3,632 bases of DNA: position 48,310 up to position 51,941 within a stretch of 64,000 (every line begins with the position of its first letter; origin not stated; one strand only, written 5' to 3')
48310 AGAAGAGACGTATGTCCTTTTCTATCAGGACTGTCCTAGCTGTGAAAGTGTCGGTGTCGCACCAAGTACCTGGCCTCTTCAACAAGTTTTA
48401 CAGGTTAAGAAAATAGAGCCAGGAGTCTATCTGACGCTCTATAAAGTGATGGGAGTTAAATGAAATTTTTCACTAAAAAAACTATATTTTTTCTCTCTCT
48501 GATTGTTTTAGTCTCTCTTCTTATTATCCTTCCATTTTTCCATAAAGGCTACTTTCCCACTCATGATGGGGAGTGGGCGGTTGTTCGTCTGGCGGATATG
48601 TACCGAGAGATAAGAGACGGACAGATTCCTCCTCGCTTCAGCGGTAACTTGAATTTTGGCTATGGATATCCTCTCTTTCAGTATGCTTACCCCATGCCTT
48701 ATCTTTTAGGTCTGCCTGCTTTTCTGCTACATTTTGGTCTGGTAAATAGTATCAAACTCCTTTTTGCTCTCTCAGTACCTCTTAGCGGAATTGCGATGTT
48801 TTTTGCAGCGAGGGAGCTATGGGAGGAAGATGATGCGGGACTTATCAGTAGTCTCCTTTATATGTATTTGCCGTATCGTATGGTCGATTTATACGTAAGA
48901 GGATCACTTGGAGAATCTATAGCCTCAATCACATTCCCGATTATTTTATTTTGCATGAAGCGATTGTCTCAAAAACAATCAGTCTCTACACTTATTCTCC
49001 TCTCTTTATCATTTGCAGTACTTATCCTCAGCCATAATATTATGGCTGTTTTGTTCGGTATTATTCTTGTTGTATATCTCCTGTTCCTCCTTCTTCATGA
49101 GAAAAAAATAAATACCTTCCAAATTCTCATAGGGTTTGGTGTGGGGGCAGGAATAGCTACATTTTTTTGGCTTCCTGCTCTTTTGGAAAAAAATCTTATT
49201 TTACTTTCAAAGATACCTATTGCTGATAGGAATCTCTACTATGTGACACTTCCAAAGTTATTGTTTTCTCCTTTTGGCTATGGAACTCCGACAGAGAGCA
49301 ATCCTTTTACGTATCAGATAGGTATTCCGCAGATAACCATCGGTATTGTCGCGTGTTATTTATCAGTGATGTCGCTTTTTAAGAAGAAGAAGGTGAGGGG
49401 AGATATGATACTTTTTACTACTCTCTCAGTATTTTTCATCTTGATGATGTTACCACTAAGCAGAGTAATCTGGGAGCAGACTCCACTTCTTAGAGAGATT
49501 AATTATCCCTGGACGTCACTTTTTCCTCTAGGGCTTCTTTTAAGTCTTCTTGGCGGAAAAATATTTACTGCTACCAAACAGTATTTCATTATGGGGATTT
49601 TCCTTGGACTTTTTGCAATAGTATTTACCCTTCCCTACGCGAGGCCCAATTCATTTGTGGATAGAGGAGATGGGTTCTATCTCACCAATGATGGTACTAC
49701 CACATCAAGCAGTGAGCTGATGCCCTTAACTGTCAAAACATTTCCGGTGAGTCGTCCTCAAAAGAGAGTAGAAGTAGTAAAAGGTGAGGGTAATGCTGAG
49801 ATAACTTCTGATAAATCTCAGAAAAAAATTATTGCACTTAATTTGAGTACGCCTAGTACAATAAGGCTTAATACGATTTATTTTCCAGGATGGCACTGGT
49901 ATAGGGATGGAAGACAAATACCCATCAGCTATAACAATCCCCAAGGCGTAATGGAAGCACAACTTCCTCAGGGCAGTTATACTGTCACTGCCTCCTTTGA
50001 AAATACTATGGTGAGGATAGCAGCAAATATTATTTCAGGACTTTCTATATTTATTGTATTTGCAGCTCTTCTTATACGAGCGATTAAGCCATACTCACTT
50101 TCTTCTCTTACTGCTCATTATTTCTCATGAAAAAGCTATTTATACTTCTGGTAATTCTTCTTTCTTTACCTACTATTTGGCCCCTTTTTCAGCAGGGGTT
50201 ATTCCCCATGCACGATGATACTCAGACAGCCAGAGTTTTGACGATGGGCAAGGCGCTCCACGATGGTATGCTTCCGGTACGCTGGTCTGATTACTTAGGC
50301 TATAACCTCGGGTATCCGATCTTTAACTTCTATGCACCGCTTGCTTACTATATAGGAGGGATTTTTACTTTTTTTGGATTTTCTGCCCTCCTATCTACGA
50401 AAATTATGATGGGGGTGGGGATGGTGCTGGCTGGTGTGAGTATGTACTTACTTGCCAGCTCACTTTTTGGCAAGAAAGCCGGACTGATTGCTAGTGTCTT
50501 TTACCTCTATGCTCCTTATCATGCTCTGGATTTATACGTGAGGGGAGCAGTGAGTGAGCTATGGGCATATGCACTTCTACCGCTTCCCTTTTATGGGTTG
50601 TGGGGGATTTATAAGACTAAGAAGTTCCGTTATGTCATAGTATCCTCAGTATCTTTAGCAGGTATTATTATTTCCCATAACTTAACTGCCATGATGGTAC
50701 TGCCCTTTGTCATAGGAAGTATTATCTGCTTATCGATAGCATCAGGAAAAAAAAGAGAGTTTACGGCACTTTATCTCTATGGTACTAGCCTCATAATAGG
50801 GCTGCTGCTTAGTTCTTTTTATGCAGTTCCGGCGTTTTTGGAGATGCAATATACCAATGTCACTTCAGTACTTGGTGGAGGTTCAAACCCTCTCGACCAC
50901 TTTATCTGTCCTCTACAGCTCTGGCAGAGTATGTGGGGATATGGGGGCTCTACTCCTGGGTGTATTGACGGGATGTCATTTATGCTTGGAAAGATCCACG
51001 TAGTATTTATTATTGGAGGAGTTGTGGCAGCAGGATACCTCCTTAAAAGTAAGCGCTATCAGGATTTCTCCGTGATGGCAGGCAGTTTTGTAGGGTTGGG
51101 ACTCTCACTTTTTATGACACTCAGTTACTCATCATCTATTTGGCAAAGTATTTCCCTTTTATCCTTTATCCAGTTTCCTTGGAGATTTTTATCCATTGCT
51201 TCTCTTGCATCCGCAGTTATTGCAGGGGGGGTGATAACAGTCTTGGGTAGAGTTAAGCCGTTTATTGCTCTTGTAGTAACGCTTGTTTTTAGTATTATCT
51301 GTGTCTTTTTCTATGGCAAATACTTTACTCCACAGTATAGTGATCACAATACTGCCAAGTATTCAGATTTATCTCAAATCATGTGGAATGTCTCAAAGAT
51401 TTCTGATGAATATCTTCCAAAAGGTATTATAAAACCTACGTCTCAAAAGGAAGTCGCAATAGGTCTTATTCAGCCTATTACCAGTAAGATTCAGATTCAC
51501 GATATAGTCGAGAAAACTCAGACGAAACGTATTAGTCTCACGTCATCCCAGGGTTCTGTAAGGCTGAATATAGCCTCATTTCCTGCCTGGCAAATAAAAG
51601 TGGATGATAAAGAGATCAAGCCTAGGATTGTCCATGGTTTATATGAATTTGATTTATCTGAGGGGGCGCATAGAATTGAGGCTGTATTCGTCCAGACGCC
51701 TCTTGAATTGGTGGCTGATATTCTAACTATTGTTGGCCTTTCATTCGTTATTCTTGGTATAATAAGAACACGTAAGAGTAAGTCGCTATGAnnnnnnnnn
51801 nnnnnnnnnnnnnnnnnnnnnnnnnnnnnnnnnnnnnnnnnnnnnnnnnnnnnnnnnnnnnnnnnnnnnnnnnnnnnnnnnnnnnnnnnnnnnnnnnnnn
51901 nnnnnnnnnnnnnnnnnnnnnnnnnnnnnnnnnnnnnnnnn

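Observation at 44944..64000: A 19-kb extracytoplasmic glycosylation island built from repeated GT2 (polyprenol-P-sugar synthase) -> GT-C transferase coupled pairs, with a Wzx flippase and a YfhO-like enzyme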

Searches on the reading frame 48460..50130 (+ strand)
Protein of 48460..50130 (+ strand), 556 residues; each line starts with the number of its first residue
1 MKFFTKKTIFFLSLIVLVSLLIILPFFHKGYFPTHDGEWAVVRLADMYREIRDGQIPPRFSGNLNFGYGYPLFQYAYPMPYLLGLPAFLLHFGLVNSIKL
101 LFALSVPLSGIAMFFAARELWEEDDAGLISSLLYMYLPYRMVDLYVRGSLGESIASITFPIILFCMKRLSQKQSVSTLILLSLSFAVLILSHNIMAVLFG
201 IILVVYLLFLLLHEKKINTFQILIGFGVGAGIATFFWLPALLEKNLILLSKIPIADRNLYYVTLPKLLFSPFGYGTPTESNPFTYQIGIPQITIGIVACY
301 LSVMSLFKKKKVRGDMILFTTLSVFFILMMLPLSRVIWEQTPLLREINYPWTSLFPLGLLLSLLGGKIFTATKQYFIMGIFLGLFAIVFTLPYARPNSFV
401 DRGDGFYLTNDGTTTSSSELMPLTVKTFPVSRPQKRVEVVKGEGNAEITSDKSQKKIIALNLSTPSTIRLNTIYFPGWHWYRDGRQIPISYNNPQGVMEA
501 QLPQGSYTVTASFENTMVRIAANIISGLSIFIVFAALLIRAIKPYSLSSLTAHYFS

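Call 3: search_protein_families(library=pfam, proteins=[window:48460-50130:+], max_evalue=0.01)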
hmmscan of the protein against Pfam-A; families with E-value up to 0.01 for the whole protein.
window:48460-50130:+ (556 aa): 1 family
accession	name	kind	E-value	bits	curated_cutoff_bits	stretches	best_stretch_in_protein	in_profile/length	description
PF10131.15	PTPS_related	-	7e-08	31.8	26.4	1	73-362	1-276/621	6-pyruvoyl-tetrahydropterin synthase related domain; membrane protein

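Call 5: search_protein_families(library=ncbifam, proteins=[window:48460-50130:+], max_evalue=0.01)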
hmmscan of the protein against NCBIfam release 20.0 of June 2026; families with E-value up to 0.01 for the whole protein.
window:48460-50130:+ (556 aa): 1 family
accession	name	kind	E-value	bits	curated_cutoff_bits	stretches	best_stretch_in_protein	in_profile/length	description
NF006249.0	PRK08387.1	equivalog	0.0067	16.8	111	1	164-243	54-131/133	putative monovalent cation/H+ antiporter subunit B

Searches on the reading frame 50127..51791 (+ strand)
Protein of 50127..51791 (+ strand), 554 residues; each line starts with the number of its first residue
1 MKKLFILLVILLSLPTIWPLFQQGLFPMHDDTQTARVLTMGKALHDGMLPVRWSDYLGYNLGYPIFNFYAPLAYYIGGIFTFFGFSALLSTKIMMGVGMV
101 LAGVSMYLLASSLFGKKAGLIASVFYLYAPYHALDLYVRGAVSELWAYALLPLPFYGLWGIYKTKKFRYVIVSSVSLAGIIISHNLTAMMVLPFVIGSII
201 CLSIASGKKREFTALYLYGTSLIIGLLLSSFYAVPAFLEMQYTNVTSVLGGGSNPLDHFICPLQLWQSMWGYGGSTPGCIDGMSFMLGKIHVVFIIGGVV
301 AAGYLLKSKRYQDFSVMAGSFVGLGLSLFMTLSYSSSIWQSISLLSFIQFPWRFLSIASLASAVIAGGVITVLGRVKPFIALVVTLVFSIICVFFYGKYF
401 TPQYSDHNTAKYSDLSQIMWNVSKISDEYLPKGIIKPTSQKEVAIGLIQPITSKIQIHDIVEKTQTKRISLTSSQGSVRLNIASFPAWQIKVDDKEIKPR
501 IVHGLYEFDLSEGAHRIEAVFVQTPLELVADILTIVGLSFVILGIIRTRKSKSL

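Call 3: search_protein_families(library=pfam, proteins=[window:50127-51791:+], max_evalue=0.01)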
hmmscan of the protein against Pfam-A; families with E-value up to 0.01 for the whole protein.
window:50127-51791:+ (554 aa): 2 families
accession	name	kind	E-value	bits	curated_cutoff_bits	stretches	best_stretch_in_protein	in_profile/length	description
PF10131.15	PTPS_related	-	6.8e-16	58.3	26.4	1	66-408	1-318/621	6-pyruvoyl-tetrahydropterin synthase related domain; membrane protein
PF09586.16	YfhO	-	7.1e-06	25.1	28.5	1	466-523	767-825/835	Bacterial membrane protein YfhO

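Call 5: search_protein_families(library=ncbifam, proteins=[window:50127-51791:+], max_evalue=0.01)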
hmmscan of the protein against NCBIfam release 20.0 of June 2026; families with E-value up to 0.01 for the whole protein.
window:50127-51791:+ (554 aa): 0 families
